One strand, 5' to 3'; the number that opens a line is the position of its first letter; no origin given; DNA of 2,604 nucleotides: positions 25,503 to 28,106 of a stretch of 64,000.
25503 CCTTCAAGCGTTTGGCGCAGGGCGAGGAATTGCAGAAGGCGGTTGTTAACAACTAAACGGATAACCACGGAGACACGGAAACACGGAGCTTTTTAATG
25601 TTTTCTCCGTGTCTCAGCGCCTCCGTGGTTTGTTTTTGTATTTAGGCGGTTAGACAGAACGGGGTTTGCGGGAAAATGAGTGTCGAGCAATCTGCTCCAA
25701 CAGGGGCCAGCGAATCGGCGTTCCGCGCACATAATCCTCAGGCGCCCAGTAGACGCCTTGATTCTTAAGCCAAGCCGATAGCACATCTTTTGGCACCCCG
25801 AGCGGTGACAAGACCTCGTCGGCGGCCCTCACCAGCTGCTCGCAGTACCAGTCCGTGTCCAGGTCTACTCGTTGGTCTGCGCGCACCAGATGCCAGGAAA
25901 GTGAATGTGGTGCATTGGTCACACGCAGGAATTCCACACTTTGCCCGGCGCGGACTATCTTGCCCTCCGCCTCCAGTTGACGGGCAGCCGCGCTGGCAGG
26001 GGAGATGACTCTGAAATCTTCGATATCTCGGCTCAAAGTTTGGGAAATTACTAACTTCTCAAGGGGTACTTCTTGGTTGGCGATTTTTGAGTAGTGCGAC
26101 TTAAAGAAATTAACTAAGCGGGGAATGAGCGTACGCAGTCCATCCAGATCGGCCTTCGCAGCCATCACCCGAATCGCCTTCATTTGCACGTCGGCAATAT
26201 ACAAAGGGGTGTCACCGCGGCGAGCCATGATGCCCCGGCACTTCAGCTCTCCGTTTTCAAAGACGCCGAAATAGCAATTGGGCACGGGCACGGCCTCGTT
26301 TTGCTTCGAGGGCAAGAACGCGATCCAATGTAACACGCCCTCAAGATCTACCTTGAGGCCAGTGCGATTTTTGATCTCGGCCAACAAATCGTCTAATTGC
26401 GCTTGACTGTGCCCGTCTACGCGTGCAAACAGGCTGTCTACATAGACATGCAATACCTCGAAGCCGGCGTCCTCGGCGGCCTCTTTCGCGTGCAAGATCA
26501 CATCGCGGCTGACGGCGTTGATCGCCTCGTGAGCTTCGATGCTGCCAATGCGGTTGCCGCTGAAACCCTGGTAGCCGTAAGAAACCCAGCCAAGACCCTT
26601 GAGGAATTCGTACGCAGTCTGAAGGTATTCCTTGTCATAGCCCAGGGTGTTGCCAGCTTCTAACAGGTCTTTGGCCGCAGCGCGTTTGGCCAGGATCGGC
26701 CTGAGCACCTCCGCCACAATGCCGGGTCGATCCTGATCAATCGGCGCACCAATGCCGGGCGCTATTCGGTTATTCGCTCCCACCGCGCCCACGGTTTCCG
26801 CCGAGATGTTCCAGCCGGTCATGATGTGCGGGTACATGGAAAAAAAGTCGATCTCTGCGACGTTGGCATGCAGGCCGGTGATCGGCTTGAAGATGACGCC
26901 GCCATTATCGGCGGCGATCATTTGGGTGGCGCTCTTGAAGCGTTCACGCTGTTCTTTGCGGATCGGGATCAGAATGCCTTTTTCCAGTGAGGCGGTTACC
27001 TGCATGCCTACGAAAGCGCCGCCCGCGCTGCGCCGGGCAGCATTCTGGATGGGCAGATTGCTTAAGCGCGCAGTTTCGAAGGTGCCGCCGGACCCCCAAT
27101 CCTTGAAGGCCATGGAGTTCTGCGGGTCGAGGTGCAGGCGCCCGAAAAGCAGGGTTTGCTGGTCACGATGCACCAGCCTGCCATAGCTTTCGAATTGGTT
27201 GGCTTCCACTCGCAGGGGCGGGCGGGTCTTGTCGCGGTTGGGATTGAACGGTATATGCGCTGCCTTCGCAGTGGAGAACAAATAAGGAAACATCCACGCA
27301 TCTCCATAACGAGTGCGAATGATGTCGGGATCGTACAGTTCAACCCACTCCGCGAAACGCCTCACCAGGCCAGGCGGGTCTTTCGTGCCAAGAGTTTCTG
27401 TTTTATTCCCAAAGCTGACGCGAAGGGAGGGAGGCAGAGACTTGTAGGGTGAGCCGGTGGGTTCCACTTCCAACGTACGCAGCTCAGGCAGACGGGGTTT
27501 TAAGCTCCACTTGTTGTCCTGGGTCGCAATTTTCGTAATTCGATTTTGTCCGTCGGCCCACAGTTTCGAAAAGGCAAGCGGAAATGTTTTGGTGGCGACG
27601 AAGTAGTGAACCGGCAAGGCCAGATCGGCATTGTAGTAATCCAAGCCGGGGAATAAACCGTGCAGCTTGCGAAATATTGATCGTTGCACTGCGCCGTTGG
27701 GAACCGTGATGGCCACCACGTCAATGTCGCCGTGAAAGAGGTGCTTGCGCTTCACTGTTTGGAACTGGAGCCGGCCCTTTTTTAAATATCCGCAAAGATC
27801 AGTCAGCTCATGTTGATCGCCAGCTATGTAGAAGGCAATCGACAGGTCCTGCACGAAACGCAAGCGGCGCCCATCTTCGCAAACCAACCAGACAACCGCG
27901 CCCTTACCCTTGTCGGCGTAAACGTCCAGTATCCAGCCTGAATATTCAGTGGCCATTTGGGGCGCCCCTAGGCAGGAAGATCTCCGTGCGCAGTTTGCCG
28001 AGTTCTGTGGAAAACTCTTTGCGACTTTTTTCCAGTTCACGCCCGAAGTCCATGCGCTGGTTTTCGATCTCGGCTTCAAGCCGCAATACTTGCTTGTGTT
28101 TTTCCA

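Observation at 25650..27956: Family-B polymerase with an inactivated proofreading domain and a non-canonical motif C (YVDS instead of DTDS)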

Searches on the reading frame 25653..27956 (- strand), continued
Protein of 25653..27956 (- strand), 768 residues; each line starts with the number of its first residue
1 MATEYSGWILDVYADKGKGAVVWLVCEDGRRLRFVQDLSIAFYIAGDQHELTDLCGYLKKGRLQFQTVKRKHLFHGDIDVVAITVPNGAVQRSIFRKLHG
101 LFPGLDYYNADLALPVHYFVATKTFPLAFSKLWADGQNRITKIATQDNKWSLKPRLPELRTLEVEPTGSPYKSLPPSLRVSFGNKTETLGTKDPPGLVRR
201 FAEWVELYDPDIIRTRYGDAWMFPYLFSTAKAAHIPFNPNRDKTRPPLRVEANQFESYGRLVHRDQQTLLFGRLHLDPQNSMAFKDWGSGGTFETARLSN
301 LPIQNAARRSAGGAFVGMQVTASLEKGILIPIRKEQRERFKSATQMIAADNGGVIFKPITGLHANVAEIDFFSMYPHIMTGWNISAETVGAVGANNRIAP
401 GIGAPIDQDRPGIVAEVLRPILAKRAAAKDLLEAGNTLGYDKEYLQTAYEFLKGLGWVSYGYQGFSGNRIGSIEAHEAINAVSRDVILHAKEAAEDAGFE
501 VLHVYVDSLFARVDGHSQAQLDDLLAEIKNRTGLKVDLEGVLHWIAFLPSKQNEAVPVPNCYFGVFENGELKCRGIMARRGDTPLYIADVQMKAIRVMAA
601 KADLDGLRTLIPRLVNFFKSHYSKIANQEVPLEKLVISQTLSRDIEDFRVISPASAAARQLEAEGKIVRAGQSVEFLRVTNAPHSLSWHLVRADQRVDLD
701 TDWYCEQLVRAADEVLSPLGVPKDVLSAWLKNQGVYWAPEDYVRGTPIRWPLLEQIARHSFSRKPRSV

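Call 50: predict_structure(alignment_id=A1)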
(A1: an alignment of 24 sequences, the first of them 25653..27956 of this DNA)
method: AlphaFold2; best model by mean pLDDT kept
length: 768 residues; sequences in the alignment: 24
mean_pLDDT: 87.2   pTM: 0.80
mean pLDDT of the five models: 87.2, 87.2, 86.4, 85.1, 82.9
residues with pLDDT >= 90: 427; 70-90: 274; 50-70: 61; < 50: 6
segments of 3 or more residues with pLDDT < 50: 763-768
pLDDT, mean of each block of 10 residues (from residue 1): 93 94 95 95 94 95 93 90 94 94 94 94 96 96 93 90 90 88 94 94 96 92 94 95 93 75 87 90 72 90 88 84 91 75 65 67 92 89 88 88 86 90 91 82 86 80 56 79 87 92 86 83 93 89 90 64 91 89 93 95 89 96 95 92 83 90 85 90 88 86 95 93 90 81 70 57 47
secondary structure, 60 per line:
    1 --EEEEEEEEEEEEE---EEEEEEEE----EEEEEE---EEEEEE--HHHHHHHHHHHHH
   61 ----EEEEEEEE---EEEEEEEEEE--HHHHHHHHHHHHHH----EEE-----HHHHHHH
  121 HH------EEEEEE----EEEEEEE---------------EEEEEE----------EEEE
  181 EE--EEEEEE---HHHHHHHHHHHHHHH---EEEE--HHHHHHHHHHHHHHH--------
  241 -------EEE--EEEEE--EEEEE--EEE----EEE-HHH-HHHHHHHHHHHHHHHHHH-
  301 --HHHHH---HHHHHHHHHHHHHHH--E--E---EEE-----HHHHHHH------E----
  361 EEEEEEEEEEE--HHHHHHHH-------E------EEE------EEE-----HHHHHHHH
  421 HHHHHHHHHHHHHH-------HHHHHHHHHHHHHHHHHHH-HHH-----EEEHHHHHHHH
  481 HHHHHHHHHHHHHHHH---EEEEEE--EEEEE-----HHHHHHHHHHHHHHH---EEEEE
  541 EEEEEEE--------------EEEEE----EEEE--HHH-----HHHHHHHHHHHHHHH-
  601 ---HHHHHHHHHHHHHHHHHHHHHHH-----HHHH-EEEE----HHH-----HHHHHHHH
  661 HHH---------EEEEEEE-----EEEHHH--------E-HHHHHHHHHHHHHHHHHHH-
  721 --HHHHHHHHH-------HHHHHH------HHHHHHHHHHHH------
elements in order (helices of 4 or more, strands of 3 or more residues): E3-15 E19-26 E31-36 E40-45 H48-60 E65-72 E76-85 H88-101 E106-108 H114-122 E129-134 E139-145 E161-166 E177-182 E185-190 H194-208 E212-215 H218-232 E248-250 E253-257 E260-264 E267-269 E274-276 H282-299 H303-307 H311-325 E335-337 H343-349 E361-371 H374-381 E396-398 E405-407 H413-434 H442-460 E470-472 H473-496 E500-505 E508-512 H518-532 E536-547 E562-566 E571-574 H585-599 H604-626 H632-635 E637-640 H653-663 E673-679 E685-687 H701-719 H723-731 H739-744 H751-762
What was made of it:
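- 27075..27143 (-): GRLHLD strand plus the short linker (residues 272-294). This is where about 50 residues carrying ExoIII are missing compared with archaeal PolB. AF2 secondary structure (call 50).
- On PolB2 (Dpo2-type B-family DNA polymerase): The beta-alpha elements are present in the model (call 50).
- Checked: The AF2 model goes from strand 274-276 straight into helix 282-299 (call 50).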

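Call 53: fold_search(model_id=the predicted structure, library=pdb)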
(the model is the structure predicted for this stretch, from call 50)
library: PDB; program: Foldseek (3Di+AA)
matches with E <= 10: 1341; with E <= 0.001: 271
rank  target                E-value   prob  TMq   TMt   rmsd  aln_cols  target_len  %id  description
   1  5mdn_A                2.5e-40  1.00  0.68  0.68   6.4       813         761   20  Structure of the family B DNA polymerase from the hyperthermophilic archaeon Pyrobaculum calidifontis (released 2016-12-14)
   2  7b0h_F                4.1e-39  1.00  0.64  0.64   7.4       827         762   19  TgoT_6G12 Ternary complex (released 2021-01-13)
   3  5vu6_A                1.4e-38  1.00  0.73  0.74   5.3       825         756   18  TNA polymerase binary complex with primer/template duplex (released 2017-12-06)
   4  4flu_A                1.7e-38  1.00  0.61  0.62   7.3       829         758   18  Pyrococcus abyssi B family DNA polymerase bound to a dsDNA, in edition mode (released 2012-08-29)
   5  4k8z_A                2.2e-38  1.00  0.73  0.74   5.1       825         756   18  KOD Polymerase in binary complex with dsDNA (released 2013-06-26)
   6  2vwj_A                3.9e-38  1.00  0.64  0.65   6.7       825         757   18  Uracil Recognition in Archaeal DNA Polymerases Captured by X-ray Crystallography. (released 2008-07-22)
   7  3a2f_A                6.4e-38  1.00  0.61  0.61   8.8       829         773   20  Crystal Structure of Pyrococcus furiosus DNA polymerase/PCNA monomer mutant complex (released 2009-11-03)
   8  4flv_A                8.2e-38  1.00  0.60  0.61   7.4       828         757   18  Pyrococcus abyssi B family DNA polymerase bound to a dsDNA, in edition mode (released 2012-08-29)
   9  9oaw_A                8.7e-38  1.00  0.72  0.72   5.4       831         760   18  TNA polymerase, 10-92, binary complex (released 2025-12-10)
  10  4k8x_A                1.1e-37  1.00  0.71  0.72   5.3       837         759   18  Binary complex of 9N DNA polymerase in the replicative state (released 2013-06-26)
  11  6q4t_A                1.4e-37  1.00  0.70  0.71   6.0       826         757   19  KOD DNA pol in a closed ternary complex with 7-deaza-7-(2-(2-hydroxyethoxy)-N-(prop-2-yn-1-yl)acetamide)-2-dATP (released 2019-02-27)
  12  2xhb_A                1.6e-37  1.00  0.60  0.62   7.1       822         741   19  Crystal structure of DNA polymerase from Thermococcus gorgonarius in complex with hypoxanthine-containing DNA (released 2010-07-21)
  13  9oat_A                1.8e-37  1.00  0.71  0.72   5.6       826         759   18  TNA polymerase, 5-270, binary complex (released 2025-12-10)
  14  4flt_A                2.0e-37  1.00  0.61  0.61   7.4       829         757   18  Pyrococcus abyssi B family DNA polymerase bound to a dsDNA, in edition mode (released 2012-08-29)
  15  6is7_A                2.1e-37  1.00  0.70  0.71   6.9       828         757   19  Structure of 9N-I DNA polymerase incorporation with dA in the active site (released 2019-08-28)
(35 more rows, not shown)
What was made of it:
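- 25650..27956 (-): polB2: 768-aa B-family DNA polymerase of the PolB2 (Dpo2) group, including its stop codon. AF2 pLDDT 87; best fold match is archaeal PolB 5mdn, TM 0.68 (calls 50, 53).
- On PolB2 (Dpo2-type B-family DNA polymerase): AF2 and Foldseek TM 0.68-0.74 to archaeal PolBs (calls 50, 53).
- Full-length fold match to archaeal PolB, TM 0.68-0.74 (calls 50, 53). In the fold model the palm, fingers and thumb are intact (calls 50, 53).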

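Call 64: search_protein_families(library=pfam, proteins=[L009:2179-2667:+, L033:8783-9181:+], max_evalue=0.01)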
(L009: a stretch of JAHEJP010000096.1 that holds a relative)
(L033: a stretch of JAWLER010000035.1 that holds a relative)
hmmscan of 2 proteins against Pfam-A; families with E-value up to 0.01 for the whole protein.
L009:2179-2667:+ (163 aa): 3 families
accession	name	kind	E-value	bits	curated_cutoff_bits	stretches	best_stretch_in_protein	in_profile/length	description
PF00196.25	GerE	-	8.4e-13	48.2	23.5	1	67-118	2-53/57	Bacterial regulatory proteins, luxR family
PF08281.18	Sigma70_r4_2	-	1.8e-05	24.7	25.7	1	67-104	10-48/54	Sigma-70, region 4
PF04967.18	HTH_10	-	0.0061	16.8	23.1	0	84-111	25-52/53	HTH DNA binding domain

L033:8783-9181:+ (133 aa): 1 family
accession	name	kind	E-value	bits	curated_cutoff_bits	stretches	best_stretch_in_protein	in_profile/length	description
PF03780.18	Asp23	-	2.9e-20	73.1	28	1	21-123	3-107/108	Asp23 family, cell envelope-related function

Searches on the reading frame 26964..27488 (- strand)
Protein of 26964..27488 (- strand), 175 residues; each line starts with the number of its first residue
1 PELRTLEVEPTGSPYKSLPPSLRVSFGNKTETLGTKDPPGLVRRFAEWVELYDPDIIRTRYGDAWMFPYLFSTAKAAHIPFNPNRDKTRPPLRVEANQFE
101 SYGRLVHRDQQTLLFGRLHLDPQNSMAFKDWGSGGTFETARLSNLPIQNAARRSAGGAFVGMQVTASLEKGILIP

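Call 49: search_solved_structures(query=window:26964-27488:-, max_evalue=1, show_alignments=3)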
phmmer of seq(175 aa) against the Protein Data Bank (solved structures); distinct sequences matched with E-value up to 1: 35.
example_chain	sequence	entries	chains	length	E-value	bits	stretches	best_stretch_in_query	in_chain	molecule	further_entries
2jgu_A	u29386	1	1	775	0.00088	22.6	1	40-94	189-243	DNA POLYMERASE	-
3a2f_A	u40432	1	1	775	0.0014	22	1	41-94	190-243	DNA polymerase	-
4ahc_A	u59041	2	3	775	0.0014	21.9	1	41-94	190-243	DNA POLYMERASE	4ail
4flt_A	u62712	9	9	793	0.0052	20.1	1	41-95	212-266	DNA polymerase 1 | Pyrococcus abyssi B family DNA polymerase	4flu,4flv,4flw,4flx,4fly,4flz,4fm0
4fm2_A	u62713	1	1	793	0.0083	19.4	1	41-93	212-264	DNA polymerase 1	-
5h12_A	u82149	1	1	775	0.018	18.3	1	41-94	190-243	Deep Vent DNA Polymerase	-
5mdn_A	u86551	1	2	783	0.023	18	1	35-85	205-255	DNA polymerase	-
1d5a_A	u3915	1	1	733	0.028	17.7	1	40-108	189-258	PROTEIN (DNA POLYMERASE)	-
9mye_A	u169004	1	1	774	0.029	17.6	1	40-109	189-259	DNA polymerase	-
1qht_A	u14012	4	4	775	0.03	17.6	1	40-109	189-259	PROTEIN (DNA POLYMERASE) | DNA polymerase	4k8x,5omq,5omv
6is7_A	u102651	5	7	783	0.03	17.6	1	40-109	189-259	DNA polymerase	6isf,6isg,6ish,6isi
1qqc_A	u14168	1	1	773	0.03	17.6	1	40-108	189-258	DNA POLYMERASE II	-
9oax_A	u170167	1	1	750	0.061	16.6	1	41-109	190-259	5-270, TNA polymerase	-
9oay_A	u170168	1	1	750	0.061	16.6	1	41-109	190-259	8-64, TNA polymerase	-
8t3x_A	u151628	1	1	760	0.063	16.5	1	41-109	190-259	10-92, TNA polymerase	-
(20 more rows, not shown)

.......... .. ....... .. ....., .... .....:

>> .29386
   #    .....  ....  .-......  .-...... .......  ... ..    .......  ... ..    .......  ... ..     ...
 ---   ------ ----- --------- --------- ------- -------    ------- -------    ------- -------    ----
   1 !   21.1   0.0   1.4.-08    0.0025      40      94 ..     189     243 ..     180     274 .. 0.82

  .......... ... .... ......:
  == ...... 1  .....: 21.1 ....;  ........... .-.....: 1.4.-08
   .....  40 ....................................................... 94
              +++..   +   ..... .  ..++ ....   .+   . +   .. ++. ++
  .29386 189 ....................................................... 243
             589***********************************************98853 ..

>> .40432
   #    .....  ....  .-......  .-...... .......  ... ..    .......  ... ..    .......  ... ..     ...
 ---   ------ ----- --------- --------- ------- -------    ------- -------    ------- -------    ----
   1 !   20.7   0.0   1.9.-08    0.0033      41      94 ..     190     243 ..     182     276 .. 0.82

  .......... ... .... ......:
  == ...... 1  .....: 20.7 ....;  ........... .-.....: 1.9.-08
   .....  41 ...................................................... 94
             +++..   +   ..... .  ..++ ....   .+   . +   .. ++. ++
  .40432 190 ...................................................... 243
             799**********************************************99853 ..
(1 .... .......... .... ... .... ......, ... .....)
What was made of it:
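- Tried and rejected: GRLHLD is the counterpart of the Pfu GRIHFD strand (calls 49, 50).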
